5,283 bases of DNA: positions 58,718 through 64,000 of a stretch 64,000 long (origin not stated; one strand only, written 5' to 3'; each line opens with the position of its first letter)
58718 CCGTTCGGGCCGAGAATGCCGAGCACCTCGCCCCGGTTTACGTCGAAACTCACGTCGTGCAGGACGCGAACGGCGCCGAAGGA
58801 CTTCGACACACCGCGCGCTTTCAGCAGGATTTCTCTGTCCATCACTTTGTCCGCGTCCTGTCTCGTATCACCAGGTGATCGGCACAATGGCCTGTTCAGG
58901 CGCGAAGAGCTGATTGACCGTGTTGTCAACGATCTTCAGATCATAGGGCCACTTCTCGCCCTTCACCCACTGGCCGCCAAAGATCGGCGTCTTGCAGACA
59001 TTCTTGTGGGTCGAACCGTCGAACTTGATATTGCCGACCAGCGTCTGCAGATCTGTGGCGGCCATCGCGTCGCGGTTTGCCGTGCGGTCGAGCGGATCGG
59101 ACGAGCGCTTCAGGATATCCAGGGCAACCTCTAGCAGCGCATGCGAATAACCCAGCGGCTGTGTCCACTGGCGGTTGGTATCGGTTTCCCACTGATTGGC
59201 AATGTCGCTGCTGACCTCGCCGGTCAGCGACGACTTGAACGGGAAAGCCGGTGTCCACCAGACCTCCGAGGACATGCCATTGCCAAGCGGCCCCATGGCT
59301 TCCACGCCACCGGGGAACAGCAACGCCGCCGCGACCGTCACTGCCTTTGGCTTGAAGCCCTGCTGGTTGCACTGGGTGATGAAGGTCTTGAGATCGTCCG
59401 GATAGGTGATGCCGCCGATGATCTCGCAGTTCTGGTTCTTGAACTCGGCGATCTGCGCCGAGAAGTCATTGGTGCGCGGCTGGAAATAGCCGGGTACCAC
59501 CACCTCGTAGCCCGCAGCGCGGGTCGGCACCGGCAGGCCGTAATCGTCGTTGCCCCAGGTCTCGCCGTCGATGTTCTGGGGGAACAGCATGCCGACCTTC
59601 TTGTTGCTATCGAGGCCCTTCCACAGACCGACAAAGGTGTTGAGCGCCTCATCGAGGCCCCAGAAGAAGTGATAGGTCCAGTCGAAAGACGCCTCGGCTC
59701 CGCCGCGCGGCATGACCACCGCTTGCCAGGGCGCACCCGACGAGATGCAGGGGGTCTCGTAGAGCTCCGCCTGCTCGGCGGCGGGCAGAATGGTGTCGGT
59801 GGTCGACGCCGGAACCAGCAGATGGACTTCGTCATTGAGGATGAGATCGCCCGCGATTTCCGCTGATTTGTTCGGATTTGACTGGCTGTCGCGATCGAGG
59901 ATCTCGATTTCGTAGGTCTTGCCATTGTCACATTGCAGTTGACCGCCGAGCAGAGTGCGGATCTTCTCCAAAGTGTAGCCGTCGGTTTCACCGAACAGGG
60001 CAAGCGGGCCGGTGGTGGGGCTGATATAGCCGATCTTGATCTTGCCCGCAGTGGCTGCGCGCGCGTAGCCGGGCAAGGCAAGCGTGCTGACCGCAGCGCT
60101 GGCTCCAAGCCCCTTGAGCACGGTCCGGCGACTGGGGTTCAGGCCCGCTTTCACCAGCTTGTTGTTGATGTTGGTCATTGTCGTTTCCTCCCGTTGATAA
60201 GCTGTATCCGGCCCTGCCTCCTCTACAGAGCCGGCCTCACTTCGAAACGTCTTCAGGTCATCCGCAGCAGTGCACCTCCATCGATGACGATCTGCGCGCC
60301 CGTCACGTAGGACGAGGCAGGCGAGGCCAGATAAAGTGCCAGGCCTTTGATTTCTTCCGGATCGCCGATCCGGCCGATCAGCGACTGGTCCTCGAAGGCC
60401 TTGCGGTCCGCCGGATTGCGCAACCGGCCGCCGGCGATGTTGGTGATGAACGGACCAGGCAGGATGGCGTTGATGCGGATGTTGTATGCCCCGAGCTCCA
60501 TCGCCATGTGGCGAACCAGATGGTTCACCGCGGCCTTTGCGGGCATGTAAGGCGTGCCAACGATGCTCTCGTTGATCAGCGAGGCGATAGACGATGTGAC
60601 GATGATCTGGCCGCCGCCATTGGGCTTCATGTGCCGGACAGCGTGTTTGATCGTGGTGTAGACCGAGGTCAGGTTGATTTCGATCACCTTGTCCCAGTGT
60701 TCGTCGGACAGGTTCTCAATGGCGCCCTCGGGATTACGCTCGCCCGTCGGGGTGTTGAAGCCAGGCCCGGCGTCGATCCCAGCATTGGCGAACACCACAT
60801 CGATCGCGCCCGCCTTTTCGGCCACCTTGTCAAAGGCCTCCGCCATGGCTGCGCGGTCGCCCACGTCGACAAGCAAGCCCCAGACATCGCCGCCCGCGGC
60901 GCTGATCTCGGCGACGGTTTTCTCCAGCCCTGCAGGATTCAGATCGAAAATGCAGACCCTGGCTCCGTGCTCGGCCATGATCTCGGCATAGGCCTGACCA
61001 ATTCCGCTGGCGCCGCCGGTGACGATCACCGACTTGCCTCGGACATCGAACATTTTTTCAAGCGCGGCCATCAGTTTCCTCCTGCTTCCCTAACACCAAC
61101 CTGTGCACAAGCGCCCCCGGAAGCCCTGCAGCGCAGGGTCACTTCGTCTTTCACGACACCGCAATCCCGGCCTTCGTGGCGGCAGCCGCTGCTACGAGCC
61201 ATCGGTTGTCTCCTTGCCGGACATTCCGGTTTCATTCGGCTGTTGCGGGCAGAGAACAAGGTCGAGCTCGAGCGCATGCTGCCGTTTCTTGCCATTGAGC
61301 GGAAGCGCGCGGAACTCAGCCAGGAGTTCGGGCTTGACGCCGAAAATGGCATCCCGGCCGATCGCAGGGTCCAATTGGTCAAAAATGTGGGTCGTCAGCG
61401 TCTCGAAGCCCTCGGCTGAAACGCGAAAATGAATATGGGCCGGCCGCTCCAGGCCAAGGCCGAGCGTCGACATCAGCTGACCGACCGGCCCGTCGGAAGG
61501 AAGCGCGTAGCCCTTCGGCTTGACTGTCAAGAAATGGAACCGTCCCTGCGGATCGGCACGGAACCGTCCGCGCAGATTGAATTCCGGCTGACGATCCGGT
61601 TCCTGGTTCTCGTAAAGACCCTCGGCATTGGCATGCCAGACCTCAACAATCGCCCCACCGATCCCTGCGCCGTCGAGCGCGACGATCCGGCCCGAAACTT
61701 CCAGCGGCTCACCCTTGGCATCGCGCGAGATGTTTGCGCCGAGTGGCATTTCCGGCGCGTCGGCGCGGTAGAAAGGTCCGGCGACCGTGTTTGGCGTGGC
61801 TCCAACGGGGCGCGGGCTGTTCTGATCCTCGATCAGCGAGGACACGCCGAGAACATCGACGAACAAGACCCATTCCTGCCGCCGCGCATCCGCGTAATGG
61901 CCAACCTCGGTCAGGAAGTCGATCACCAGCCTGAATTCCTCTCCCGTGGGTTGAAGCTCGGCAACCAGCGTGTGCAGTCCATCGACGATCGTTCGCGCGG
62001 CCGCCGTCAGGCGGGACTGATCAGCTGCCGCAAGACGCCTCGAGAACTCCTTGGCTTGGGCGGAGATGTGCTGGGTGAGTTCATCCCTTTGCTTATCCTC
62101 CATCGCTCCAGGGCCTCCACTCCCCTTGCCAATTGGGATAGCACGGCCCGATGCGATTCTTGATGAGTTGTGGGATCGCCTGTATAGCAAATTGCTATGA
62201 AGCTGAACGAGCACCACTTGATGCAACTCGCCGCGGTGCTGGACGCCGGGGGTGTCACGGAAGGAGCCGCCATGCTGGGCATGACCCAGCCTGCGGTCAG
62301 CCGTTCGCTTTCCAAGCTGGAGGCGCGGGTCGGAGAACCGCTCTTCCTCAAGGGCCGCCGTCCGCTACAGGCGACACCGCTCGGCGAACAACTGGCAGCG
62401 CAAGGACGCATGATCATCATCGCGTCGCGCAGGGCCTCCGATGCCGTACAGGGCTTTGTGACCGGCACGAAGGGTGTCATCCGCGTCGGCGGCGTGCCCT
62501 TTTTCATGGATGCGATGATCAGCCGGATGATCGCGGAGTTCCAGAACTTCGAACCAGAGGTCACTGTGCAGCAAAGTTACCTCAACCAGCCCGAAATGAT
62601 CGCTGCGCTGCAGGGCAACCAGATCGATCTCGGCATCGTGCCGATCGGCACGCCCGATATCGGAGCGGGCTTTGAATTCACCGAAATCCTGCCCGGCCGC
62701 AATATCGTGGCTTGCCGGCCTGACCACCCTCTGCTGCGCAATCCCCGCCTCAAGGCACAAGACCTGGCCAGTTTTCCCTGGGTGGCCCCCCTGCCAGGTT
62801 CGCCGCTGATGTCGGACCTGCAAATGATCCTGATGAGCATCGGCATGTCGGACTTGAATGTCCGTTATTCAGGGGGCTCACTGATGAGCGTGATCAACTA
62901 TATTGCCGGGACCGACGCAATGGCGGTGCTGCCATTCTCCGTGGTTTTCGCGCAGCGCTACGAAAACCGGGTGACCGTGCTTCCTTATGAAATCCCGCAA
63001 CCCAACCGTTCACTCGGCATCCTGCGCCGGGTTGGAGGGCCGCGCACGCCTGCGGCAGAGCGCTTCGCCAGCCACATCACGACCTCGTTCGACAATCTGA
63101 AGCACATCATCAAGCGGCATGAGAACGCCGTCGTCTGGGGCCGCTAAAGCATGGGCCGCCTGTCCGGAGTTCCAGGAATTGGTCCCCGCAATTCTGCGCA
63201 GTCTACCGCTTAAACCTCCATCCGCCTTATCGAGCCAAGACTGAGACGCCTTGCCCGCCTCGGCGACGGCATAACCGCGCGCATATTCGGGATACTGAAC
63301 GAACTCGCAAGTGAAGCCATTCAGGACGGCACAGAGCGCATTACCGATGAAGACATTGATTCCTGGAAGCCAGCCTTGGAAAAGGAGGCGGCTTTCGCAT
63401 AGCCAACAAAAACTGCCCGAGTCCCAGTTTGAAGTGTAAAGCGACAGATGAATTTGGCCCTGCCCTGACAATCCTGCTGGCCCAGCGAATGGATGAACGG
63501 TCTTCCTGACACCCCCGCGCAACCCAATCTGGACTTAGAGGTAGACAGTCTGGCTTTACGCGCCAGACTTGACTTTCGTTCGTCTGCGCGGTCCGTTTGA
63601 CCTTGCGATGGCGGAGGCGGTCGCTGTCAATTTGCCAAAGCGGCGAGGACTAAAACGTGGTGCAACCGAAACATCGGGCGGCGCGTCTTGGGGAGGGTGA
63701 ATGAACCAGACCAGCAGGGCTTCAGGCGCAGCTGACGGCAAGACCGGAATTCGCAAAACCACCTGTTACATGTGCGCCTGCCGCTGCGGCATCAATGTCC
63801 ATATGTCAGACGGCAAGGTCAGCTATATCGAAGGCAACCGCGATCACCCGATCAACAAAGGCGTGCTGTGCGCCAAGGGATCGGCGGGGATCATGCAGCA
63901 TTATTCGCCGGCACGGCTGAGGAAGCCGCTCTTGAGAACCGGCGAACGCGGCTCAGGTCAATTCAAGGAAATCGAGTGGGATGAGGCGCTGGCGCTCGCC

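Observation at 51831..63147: Non-canonical aromatic degradation cluster of unknown substrate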

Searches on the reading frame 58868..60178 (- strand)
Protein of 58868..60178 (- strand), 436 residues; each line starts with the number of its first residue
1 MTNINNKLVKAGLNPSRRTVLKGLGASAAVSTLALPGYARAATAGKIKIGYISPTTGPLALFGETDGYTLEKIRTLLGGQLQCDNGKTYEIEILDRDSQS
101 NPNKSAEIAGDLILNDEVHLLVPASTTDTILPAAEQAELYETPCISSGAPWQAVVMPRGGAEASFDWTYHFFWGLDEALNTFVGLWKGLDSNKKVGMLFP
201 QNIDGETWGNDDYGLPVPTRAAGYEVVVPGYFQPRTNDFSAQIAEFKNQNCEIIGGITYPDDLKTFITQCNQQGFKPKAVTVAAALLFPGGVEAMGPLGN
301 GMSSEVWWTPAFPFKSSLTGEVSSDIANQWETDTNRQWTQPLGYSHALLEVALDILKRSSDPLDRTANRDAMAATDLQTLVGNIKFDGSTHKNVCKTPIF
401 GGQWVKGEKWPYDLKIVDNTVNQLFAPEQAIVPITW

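Call 3: search_protein_families(library=pfam, proteins=[window:58868-60178:-])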
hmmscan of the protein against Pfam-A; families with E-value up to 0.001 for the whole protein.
window:58868-60178:- (436 aa): 3 families
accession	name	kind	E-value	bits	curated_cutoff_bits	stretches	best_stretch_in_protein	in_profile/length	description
PF13458.12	Peripla_BP_6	-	4.9e-35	122.2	31.7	1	46-396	1-332/343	Periplasmic binding protein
PF13433.12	Peripla_BP_5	-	4.9e-06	26.3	27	0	221-398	159-331/363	Periplasmic binding protein domain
PF10518.14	TAT_signal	-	0.00053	20.3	22.7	1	15-34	2-21/21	TAT (twin-arginine translocation) pathway signal sequence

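Call 4: search_protein_families(library=ncbifam, proteins=[window:58868-60178:-])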
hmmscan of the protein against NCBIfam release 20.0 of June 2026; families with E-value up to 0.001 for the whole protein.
window:58868-60178:- (436 aa): 1 family
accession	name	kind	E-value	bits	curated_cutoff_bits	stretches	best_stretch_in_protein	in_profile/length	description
NF011933.0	PRK15404.1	subfamily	5.3e-05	22.4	477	0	33-135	13-111/370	high-affinity branched-chain amino acid ABC transporter substrate-binding protein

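Call 13: search_solved_structures(query=window:58868-60178:-, max_evalue=0.00001)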
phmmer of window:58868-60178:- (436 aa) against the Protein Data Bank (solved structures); distinct sequences matched with E-value up to 0.00001: 1.
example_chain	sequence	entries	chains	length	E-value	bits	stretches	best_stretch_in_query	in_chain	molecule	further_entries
4q6w_A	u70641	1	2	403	7.2e-06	28.2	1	34-265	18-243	Putative leu/ile/val-binding protein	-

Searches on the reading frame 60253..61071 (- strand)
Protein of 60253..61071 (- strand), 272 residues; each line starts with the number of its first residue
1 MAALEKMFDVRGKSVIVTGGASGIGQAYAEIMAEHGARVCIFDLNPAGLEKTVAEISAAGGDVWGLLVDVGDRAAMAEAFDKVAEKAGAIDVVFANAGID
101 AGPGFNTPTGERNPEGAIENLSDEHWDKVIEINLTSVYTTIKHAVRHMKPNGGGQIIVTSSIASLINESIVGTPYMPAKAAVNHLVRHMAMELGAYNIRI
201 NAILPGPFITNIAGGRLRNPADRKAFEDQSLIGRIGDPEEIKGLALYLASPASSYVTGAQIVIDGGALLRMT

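Call 3: search_protein_families(library=pfam, proteins=[window:60253-61071:-])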
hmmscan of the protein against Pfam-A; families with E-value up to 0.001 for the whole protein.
window:60253-61071:- (272 aa): 5 families
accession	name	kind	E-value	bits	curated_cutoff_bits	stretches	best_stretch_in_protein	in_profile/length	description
PF13561.12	adh_short_C2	-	8.6e-61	205.9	27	1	21-266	3-234/236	Enoyl-(Acyl carrier protein) reductase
PF00106.31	adh_short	-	3.3e-49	167.4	26.6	1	13-214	1-188/195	short chain dehydrogenase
PF08659.16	KR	-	2.1e-11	44.5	22.6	1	15-190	3-164/180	KR domain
PF08643.16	DUF1776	-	7.2e-05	22.8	25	1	114-204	104-195/294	Fungal family of unknown function (DUF1776)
PF23441.1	SDR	-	8.2e-05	22.5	27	1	14-269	9-257/258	SDR-like rossmann domain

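Call 4: search_protein_families(library=ncbifam, proteins=[window:60253-61071:-])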
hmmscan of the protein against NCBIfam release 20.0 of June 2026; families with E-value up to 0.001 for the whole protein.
window:60253-61071:- (272 aa): 232 families (the best 25 are shown)
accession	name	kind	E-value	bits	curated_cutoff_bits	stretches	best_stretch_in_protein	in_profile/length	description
NF005559.1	PRK07231.1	subfamily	1.2e-59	201.8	215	1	10-268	2-248/249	glucose 1-dehydrogenase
NF004203.0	PRK05653.2-4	subfamily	2.9e-56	190.7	313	1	10-267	4-256/260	3-oxoacyl-ACP reductase FabG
NF009466.0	PRK12826.1-2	subfamily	2.2e-55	187.8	222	1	13-268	4-245/248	3-oxoacyl-ACP reductase FabG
NF004198.0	PRK05653.1-3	equivalog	1.8e-53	181.5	296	1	10-267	5-246/248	3-oxoacyl-ACP reductase FabG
NF009468.0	PRK12826.1-4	equivalog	3.6e-53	180.9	318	1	9-269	4-249/256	SDR family oxidoreductase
NF004791.0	PRK06138.1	equivalog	7.4e-52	176.2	312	1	10-268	3-250/252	SDR family oxidoreductase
NF005681.0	PRK07478.1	subfamily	2.4e-50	171.3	267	1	9-267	3-249/254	SDR family oxidoreductase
NF052558.1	MBtsdlDhBudC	equivalog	4.8e-50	170.4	270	1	12-267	3-241/250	meso-2,3-butanediol dehydrogenase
NF006070.0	PRK08213.1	subfamily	1e-49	169.4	279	1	3-267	3-256/259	gluconate 5-dehydrogenase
NF004774.0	PRK06114.1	equivalog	2.5e-49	168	360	1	5-266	9-258/262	SDR family oxidoreductase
NF004778.0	PRK06124.1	equivalog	2.8e-49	167.8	303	1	5-271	4-256/256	SDR family oxidoreductase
NF053807.1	RhamDHLra1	equivalog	6.6e-49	166.9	400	1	11-270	3-250/252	L-rhamnose 1-dehydrogenase Lra1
NF005853.0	PRK07774.1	equivalog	9.9e-48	162.7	303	1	8-270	2-249/250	SDR family oxidoreductase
TIGR01830.1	3oxo_ACP_reduc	equivalog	2.5e-47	161.6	297.75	1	15-266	1-237/239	3-oxoacyl-[acyl-carrier-protein] reductase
NF004818.0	PRK06172.1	equivalog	2.5e-47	161.3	336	1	9-268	4-251/253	SDR family oxidoreductase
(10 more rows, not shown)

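Call 40: find_encoding_contigs(protein=window:60253-61071:-, flank=10000, max_places=6)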
Protein window:60253-61071:- (272 aa): 2 contigs read that carry it; 2 places shown.
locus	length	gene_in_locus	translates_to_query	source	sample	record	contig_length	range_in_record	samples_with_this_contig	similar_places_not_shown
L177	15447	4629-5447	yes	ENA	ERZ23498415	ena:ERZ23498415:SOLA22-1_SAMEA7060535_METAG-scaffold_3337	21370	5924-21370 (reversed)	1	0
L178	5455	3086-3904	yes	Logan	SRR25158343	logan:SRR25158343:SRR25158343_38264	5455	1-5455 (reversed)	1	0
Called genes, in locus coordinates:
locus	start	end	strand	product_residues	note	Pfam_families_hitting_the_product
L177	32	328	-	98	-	PF01817:CM_2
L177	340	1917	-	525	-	PF02881:SRP54_N, PF00448:SRP54, PF01656:CbiA (faint), PF02978:SRP_SPB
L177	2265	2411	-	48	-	-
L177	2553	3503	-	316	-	PF00126:HTH_1, PF03466:LysR_substrate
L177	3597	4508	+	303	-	PF04444:Dioxygenase_N, PF00775:Dioxygenase_C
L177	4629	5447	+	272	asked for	PF00106:adh_short, PF08659:KR, PF13561:adh_short_C2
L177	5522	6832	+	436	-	PF13433:Peripla_BP_5 (faint), PF13458:Peripla_BP_6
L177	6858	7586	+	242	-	PF00005:ABC_tran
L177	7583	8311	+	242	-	PF13555:AAA_29 (faint), PF00005:ABC_tran, PF13304:AAA_21 (faint)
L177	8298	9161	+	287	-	PF02653:BPD_transp_2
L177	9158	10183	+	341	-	PF02653:BPD_transp_2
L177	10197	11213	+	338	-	PF08240:ADH_N, PF16912:Glu_dehyd_C, PF00107:ADH_zinc_N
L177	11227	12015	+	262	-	PF12146:Hydrolase_4, PF00561:Abhydrolase_1, PF12697:Abhydrolase_6, PF00561:Abhydrolase_1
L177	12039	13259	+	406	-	PF00441:Acyl-CoA_dh_1 (weak), PF08028:Acyl-CoA_dh_2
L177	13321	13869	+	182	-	PF01613:Flavin_Reduct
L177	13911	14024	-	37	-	-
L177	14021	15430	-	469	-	PF01546:Peptidase_M20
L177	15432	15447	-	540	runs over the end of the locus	PF01019:G_glu_transpept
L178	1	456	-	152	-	?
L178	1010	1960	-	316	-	PF00126:HTH_1, PF03466:LysR_substrate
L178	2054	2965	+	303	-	PF04444:Dioxygenase_N, PF00775:Dioxygenase_C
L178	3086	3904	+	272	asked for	PF00106:adh_short, PF08659:KR, PF13561:adh_short_C2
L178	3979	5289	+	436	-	PF13433:Peripla_BP_5 (faint), PF13458:Peripla_BP_6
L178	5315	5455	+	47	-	?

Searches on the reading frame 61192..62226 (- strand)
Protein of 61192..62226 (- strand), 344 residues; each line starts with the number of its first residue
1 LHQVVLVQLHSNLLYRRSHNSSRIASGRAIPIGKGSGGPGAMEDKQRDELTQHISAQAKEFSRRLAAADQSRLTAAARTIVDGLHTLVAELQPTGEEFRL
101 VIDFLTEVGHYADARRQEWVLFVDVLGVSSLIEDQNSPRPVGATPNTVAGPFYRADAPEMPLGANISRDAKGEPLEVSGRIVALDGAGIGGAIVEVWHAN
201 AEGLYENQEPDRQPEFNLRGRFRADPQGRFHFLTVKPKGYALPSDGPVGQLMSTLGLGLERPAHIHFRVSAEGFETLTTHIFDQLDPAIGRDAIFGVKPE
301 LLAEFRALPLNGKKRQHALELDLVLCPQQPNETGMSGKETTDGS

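Call 4: search_protein_families(library=ncbifam, proteins=[window:61192-62226:-])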
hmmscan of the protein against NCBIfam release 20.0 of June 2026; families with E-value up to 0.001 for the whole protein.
window:61192-62226:- (344 aa): 5 families
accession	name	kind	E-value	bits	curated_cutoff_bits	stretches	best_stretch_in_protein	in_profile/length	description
TIGR02438.1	catachol_actin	equivalog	6.6e-46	156.7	404.4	1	63-306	24-263/281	catechol 1,2-dioxygenase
TIGR02465.1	chlorocat_1_2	equivalog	8.7e-43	146.3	359.25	1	71-303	2-226/246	chlorocatechol 1,2-dioxygenase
TIGR02439.1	catechol_proteo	equivalog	6.3e-41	140.2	392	1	57-308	8-261/285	catechol 1,2-dioxygenase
TIGR02422.1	protocat_beta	equivalog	3.2e-17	63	296.4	1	169-299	55-179/220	protocatechuate 3,4-dioxygenase subunit beta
TIGR02423.1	protocat_alph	equivalog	2.7e-10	40.4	126.25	1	164-238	29-107/193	protocatechuate 3,4-dioxygenase subunit alpha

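Call 6: search_solved_structures(query=window:61195-62103:-, show_alignments=2)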
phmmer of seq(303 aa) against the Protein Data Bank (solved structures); distinct sequences matched with E-value up to 0.001: 32.
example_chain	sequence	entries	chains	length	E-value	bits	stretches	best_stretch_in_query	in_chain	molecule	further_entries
8r2x_A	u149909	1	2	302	3.5e-62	213.9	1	30-264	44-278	6-chlorohydroxyquinol-1,2-dioxygenase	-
8r2v_A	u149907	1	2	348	2.9e-52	181.3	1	34-269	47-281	Intradiol ring-cleavage dioxygenases domain-containing protein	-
3n9t_A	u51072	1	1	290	4.2e-49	170.9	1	31-270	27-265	PnpC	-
8r2w_A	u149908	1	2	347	1.7e-46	162.3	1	35-264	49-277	Hydroxyquinol 1,2-dioxygenase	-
1tmx_A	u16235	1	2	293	4.3e-45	157.7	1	24-269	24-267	hydroxyquinol 1,2-dioxygenase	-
3hgi_A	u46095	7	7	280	4.3e-39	138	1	15-263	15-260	Catechol 1,2-dioxygenase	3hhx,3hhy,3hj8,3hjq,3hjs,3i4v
3i4y_A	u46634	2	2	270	4.5e-39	138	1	16-263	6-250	Catechol 1,2-dioxygenase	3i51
3hkp_A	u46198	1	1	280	9.3e-39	136.9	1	15-263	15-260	Catechol 1,2-dioxygenase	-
5umh_A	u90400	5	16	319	4e-35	125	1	30-286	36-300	Catechol 1,2-dioxygenase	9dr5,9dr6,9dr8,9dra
5vxt_A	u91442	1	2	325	7.8e-35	124.1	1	32-266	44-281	Catechol 1,2-dioxygenase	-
5td3_A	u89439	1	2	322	6.6e-33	117.7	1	39-262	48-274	Catechol 1,2-dioxygenase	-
3th1_A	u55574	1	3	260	2.5e-31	112.5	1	31-262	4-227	Chlorocatechol 1,2-dioxygenase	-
2boy_A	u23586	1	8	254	1.2e-30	110.4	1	64-264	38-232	3-CHLOROCATECHOL 1,2-DIOXYGENASE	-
1dlm_A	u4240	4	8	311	2.4e-30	109.3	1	33-259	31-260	CATECHOL 1,2-DIOXYGENASE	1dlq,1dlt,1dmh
1s9a_A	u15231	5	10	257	1e-28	104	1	45-274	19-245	Chlorocatechol 1,2-dioxygenase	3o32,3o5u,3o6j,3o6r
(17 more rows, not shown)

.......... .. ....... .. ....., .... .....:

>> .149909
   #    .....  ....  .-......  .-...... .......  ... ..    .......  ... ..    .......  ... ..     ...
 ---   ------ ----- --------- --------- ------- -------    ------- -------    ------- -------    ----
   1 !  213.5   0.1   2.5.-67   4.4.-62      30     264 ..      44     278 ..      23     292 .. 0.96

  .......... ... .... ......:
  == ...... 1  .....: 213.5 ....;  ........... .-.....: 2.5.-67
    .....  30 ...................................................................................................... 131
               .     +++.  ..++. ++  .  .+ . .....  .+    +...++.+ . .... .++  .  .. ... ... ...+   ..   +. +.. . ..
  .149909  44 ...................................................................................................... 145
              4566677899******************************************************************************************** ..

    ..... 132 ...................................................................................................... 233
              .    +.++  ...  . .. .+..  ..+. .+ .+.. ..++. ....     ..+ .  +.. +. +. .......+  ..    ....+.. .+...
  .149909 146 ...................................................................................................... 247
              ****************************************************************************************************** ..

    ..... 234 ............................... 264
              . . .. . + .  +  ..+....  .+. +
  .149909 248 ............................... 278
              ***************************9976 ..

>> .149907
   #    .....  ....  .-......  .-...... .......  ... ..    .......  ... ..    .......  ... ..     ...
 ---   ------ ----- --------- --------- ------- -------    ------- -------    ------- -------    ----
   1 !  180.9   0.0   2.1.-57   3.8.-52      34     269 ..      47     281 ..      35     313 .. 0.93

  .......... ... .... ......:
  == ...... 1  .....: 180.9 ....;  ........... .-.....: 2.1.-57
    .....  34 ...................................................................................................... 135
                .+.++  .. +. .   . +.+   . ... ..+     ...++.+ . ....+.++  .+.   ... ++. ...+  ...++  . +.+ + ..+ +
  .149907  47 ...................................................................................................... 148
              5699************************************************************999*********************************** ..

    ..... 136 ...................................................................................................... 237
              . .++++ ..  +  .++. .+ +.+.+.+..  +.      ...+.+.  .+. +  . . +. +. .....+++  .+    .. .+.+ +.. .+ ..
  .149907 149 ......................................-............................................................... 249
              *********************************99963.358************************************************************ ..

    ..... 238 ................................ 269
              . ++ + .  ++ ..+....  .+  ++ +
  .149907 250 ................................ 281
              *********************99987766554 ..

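Call 35: find_related_loci(query=window:61192-62103:-, collection=genome_contigs, flank=10000)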
Query window:61192-62103:- (303 aa) in genome_contigs; peptide patterns used: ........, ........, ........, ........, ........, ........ (x = any residue, [..] = any of these).
38 stretches matched a pattern; 13 encode a relative of the query (tblastn E <= 1e-3); 13 distinct loci.
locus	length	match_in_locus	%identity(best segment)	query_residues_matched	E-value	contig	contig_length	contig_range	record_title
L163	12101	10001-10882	77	5-298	5e-152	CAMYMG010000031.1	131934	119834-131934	MAG: uncultured Rhizobiaceae bacterium isolate Biocath_Alpha_17 genome assembly, contig: k127_8390, whole genome shotgun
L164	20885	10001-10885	74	3-297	1e-149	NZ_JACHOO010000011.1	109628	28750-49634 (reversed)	Prosthecomicrobium pneumaticum strain DSM 16268 Ga0373197_11, whole genome shotgun sequence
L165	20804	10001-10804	63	17-286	1e-109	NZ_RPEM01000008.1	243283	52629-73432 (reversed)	Pseudotabrizicola sediminis strain DRYC-M-16 Scaffold8, whole genome shotgun sequence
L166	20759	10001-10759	58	13-265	6e-94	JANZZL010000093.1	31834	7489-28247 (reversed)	MAG: Rhodobacteraceae bacterium isolate SKW120 k141_1248903, whole genome shotgun sequence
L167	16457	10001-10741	60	19-265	1e-89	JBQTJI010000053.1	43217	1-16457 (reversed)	MAG: Gemmobacter sp. isolate SAW14 c_000000277628, whole genome shotgun sequence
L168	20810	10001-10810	54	23-293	1e-89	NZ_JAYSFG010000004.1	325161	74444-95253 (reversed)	MAG: Tabrizicola sp. isolate ZZ2_ZZA25_bin.17 NODE_29_length_325161_cov_8.161959, whole genome shotgun sequence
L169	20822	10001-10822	53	19-293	1e-88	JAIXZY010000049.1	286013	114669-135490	MAG: Rhodobacteraceae bacterium isolate D8_MAG_00066 pond_D8_MAG_00066_000000000019, whole genome shotgun sequence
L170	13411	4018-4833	53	17-290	7e-88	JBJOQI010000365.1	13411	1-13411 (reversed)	MAG: Pseudomonadota bacterium isolate whiteclaycreek2_2019_sw_WHONDRS-S19S_0038_B_bin.50 scaffold_271924, whole genome s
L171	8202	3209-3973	54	23-284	8e-86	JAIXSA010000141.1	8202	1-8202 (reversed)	MAG: Rhodobacteraceae bacterium isolate C4_MAG_00083 pond_C4_MAG_00083_000000000091, whole genome shotgun sequence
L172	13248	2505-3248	56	17-264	8e-86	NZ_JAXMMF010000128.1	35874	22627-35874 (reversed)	MAG: Tabrizicola sp. isolate NC_metabat.bin.9 k141_153015, whole genome shotgun sequence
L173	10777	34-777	56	17-264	4e-84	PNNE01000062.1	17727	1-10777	MAG: Rhodobacter sp. isolate BC.019 BC_1002114_17727, whole genome shotgun sequence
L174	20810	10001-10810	51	23-293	9e-84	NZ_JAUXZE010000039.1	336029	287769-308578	MAG: Tabrizicola sp. isolate C18_maxbin.019 C18_k141_406253, whole genome shotgun sequence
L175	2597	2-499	55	115-286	3e-55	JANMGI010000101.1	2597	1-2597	MAG: Paracoccaceae bacterium isolate OTE_70_metabat_94 OTE_70_k141_3432822, whole genome shotgun sequence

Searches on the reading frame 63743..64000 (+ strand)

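Call 58: search_protein_families(library=pfam, proteins=[window:63743-64000:+], max_evalue=0.01)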
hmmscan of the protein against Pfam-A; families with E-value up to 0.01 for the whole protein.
seq(86 aa): 2 families
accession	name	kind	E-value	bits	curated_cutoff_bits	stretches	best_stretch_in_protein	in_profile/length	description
PF04879.21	Molybdop_Fe4S4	-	8.1e-18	64.6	22.7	1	5-54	5-54/55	Molybdopterin oxidoreductase Fe4S4 domain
PF00384.28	Molybdopterin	-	8.3e-05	22.2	24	1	58-85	1-25/353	Molybdopterin oxidoreductase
